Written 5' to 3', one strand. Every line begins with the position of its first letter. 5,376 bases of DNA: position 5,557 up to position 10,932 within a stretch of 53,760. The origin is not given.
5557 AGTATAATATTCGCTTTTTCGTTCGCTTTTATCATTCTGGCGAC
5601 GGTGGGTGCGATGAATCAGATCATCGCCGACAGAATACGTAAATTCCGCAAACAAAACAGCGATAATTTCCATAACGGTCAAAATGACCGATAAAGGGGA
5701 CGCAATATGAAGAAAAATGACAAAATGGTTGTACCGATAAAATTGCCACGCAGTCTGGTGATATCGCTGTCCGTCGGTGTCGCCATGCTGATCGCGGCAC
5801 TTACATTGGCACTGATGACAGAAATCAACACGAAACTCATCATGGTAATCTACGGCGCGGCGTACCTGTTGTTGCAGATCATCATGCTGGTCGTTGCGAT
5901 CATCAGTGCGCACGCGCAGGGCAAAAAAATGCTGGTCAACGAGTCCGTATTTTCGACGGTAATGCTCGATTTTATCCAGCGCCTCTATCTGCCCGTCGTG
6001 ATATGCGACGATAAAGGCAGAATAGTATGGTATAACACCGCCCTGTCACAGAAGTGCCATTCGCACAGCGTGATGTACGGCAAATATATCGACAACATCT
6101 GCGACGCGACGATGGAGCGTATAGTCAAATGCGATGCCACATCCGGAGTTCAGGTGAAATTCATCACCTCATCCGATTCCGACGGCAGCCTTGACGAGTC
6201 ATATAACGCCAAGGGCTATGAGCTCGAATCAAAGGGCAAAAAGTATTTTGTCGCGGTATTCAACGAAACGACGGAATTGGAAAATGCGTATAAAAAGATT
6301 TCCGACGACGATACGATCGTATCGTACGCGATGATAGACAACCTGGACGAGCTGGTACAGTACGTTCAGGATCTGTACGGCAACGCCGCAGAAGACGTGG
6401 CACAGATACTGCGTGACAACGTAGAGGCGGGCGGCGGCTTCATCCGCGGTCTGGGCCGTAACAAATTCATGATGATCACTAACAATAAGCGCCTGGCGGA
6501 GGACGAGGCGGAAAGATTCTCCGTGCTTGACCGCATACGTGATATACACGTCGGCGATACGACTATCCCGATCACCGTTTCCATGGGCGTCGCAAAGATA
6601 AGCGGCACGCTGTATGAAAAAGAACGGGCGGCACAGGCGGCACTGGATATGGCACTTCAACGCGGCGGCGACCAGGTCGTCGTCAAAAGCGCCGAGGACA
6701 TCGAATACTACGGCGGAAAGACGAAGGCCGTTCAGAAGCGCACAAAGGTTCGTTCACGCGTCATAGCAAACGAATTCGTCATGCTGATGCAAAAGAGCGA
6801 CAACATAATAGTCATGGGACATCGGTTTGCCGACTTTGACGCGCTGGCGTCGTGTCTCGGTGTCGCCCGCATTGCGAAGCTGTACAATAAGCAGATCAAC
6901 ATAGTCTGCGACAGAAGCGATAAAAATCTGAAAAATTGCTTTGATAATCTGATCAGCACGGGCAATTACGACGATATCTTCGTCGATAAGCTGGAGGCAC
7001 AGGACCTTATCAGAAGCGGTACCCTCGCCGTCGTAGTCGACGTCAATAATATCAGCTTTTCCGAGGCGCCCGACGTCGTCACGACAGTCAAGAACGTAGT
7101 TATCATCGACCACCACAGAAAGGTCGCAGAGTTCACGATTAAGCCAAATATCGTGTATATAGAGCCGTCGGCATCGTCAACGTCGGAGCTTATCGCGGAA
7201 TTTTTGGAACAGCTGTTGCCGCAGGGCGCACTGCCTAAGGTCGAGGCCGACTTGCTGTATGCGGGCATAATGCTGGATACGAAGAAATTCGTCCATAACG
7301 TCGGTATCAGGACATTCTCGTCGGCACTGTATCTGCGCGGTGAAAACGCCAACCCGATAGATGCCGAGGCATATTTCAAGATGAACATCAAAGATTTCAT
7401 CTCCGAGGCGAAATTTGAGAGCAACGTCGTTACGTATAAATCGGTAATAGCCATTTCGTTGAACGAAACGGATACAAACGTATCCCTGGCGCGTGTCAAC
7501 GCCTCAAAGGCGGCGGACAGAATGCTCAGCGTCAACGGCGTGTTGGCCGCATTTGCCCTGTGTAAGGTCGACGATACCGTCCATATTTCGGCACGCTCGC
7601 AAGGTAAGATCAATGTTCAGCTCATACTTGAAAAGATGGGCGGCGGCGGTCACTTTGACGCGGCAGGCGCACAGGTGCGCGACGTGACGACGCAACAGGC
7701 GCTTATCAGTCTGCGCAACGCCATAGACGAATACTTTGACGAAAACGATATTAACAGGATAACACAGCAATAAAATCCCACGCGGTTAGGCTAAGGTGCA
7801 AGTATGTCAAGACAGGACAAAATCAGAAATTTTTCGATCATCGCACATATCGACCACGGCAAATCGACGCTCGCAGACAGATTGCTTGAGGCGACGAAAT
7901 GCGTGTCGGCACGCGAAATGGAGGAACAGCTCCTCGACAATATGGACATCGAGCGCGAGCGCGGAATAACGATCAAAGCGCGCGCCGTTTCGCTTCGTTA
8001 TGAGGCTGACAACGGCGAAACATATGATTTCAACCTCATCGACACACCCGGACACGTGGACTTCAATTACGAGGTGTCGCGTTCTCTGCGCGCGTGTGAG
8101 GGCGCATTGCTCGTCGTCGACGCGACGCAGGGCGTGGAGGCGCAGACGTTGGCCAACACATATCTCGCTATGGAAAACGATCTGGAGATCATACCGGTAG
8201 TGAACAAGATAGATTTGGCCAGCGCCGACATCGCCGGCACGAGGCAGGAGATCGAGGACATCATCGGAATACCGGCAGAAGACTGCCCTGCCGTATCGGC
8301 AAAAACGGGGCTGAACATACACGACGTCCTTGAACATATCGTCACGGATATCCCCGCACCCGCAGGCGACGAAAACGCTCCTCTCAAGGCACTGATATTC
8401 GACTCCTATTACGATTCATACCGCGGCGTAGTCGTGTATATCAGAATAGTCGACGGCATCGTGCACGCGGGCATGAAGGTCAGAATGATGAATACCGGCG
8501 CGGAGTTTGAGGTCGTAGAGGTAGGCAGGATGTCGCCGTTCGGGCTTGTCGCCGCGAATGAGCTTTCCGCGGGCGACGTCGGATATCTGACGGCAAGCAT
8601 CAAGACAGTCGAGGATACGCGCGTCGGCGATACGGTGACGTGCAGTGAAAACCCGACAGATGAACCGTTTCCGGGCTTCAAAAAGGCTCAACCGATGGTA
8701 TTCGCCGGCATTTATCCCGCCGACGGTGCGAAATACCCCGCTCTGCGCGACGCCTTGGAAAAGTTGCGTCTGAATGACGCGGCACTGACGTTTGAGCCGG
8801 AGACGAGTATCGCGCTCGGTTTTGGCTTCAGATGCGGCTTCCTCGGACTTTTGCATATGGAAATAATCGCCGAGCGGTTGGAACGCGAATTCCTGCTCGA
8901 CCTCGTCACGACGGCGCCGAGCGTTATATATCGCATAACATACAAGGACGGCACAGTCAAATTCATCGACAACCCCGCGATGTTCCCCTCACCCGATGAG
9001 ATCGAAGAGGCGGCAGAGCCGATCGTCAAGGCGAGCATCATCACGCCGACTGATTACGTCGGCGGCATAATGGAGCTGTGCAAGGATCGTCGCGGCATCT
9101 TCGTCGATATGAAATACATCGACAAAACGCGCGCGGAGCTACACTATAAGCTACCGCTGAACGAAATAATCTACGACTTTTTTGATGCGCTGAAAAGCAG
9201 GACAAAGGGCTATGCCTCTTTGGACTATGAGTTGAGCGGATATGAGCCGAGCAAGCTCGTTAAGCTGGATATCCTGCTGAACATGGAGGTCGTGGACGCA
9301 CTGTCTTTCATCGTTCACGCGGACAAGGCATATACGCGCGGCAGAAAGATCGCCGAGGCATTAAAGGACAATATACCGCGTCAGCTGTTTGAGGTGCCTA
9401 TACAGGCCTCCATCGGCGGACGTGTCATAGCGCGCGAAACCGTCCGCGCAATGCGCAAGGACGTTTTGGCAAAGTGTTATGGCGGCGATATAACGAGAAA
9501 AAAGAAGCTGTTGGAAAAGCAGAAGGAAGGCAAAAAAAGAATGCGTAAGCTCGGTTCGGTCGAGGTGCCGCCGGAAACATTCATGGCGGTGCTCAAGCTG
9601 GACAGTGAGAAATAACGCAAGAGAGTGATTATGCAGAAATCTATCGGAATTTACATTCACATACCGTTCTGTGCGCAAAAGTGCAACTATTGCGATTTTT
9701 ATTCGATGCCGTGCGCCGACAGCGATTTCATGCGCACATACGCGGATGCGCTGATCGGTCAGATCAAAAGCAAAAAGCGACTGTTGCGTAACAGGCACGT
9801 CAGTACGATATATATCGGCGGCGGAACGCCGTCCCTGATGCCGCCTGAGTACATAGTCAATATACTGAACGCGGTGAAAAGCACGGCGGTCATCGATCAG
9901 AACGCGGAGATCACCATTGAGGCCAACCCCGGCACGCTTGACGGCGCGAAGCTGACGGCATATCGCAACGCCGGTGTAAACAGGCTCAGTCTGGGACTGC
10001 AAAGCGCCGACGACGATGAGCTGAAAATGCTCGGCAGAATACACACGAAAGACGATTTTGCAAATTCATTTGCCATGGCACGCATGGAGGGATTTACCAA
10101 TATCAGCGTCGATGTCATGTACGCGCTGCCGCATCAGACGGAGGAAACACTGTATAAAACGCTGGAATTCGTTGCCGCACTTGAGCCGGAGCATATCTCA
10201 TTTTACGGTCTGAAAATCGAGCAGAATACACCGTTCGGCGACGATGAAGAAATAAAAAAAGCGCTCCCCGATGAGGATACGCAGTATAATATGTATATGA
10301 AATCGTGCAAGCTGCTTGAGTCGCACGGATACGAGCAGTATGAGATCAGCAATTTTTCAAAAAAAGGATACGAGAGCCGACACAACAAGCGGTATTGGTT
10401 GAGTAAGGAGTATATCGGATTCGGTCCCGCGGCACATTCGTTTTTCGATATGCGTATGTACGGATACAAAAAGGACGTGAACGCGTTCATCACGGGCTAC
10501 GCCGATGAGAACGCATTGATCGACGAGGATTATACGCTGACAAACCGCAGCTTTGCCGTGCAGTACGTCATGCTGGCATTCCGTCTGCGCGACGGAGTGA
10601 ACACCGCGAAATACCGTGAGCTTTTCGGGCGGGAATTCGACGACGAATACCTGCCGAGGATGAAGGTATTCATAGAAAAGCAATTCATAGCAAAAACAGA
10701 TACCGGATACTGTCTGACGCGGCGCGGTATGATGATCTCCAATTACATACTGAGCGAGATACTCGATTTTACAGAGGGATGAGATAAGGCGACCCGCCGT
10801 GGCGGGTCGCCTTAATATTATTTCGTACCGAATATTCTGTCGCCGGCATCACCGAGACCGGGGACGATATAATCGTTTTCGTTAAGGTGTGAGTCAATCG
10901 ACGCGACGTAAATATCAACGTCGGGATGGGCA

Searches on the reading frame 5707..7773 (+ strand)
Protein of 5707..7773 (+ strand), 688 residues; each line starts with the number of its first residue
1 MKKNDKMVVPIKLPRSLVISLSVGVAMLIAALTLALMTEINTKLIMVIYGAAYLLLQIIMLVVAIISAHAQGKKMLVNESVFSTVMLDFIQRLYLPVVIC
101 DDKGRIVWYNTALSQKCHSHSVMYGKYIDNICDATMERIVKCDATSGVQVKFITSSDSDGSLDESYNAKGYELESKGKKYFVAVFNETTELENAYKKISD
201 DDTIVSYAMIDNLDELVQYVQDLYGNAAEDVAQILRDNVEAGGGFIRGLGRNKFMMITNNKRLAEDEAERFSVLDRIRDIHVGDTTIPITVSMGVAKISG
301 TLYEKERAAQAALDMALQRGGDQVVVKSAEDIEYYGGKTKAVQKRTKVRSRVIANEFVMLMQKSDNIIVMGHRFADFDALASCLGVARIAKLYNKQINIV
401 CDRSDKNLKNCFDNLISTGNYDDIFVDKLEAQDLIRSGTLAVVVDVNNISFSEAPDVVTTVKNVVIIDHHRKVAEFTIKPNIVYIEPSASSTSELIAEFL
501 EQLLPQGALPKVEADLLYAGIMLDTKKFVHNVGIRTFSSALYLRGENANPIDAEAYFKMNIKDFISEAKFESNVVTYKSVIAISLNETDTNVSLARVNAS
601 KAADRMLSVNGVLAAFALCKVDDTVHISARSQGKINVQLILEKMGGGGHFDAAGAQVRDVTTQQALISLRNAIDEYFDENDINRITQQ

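Call 68: search_protein_families(library=pfam, proteins=[window:5707-7773:+], max_evalue=0.00001)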
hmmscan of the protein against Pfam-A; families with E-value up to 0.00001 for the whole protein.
window:5707-7773:+ (688 aa): 3 families
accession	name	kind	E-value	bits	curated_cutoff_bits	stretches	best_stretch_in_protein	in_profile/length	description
PF24898.2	GGDEF_GdpP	-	1e-23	84.4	30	1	210-330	3-122/126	Cyclic-di-AMP phosphodiesterase GdpP-like, GGDEF domain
PF01368.27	DHH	-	1.4e-21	77.5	28.1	1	366-521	1-125/125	DHH family, N-terminal domain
PF02272.25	DHHA1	-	1e-12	48.9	25.9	1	598-677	17-100/102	DHHA1 domain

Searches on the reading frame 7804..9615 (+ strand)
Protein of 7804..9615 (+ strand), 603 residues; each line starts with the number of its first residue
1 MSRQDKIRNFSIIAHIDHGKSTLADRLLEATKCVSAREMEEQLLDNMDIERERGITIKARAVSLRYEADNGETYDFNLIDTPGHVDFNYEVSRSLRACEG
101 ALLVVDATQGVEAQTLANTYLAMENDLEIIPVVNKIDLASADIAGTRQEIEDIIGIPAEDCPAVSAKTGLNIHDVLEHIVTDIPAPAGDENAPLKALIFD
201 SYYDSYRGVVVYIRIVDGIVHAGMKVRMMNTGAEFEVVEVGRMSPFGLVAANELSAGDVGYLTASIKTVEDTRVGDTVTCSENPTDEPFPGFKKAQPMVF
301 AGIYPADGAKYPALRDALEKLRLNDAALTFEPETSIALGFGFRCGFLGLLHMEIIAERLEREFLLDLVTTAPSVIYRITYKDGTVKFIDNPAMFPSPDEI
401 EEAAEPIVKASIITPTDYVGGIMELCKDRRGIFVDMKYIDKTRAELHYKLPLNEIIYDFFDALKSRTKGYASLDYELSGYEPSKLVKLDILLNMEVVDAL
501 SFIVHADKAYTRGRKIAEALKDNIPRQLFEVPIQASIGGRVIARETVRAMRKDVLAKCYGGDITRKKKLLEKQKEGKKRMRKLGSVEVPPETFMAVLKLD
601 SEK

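Call 68: search_protein_families(library=pfam, proteins=[window:7804-9615:+], max_evalue=0.00001)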
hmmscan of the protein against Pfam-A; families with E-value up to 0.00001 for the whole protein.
window:7804-9615:+ (603 aa): 5 families
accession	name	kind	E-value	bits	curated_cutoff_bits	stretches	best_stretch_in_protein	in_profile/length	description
PF00009.33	GTP_EFTU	-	1.8e-53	181.4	26.5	1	6-184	2-187/188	Elongation factor Tu GTP binding domain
PF06421.17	LepA_C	-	2.8e-49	166.1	29.7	1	492-598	1-107/107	GTP-binding protein LepA C-terminus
PF00679.30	EFG_C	-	8.7e-24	83.8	27.9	1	404-489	3-87/89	Elongation factor G C-terminus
PF03144.31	GTP_EFTU_D2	-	1.4e-12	48.3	30.3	1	208-279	1-73/73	Elongation factor Tu domain 2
PF01926.29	MMR_HSR1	-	5.3e-06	27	21.9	0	18-135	10-113/113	50S ribosome-binding GTPase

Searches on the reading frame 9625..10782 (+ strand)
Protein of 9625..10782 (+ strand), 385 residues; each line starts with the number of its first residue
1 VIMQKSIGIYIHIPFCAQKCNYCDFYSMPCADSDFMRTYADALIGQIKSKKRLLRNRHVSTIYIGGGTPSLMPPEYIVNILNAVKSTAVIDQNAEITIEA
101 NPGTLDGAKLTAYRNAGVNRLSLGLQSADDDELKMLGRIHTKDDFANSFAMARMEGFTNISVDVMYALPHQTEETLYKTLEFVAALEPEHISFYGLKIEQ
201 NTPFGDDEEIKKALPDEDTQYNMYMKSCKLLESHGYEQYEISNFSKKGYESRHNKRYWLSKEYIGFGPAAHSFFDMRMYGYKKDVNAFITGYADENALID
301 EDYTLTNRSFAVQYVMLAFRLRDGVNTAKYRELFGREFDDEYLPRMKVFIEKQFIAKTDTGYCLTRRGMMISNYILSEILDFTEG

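Call 68: search_protein_families(library=pfam, proteins=[window:9625-10782:+], max_evalue=0.00001)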
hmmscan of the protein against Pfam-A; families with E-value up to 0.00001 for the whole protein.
window:9625-10782:+ (385 aa): 2 families
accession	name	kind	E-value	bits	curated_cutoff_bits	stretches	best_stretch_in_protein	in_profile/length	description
PF04055.27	Radical_SAM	-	7.9e-29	101.4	29.5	1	10-183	1-166/166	Radical SAM superfamily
PF06969.22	HemN_C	-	1.4e-09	38.3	24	1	314-370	10-66/67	HemN C-terminal domain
